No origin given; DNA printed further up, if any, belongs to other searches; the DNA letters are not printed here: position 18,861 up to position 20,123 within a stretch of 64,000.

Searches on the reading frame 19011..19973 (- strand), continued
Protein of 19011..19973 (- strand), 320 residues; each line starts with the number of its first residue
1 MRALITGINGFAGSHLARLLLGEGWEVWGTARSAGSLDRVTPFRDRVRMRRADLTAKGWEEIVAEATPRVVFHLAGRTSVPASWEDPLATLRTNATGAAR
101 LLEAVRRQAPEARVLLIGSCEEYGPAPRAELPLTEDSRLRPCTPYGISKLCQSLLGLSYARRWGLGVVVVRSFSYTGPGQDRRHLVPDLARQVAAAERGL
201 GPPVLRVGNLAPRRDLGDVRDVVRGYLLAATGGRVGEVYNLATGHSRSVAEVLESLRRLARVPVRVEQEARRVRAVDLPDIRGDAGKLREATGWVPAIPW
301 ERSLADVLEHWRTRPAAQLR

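Call 46: find_encoding_contigs(protein=P0046, flank=10000, max_places=2)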
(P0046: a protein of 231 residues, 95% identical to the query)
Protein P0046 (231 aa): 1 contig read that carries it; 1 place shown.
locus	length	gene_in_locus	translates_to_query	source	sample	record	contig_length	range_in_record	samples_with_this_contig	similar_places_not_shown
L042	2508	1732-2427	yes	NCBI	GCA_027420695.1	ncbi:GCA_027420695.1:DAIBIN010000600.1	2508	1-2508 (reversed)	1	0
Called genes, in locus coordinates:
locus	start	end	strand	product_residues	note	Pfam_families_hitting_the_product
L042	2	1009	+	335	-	?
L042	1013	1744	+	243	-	PF00535:Glycos_transf_2, PF10111:Glyco_tranf_2_2 (faint), PF13641:Glyco_tranf_2_3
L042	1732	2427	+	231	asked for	PF01370:Epimerase, PF04321:RmlD_sub_bind, PF16363:GDP_Man_Dehyd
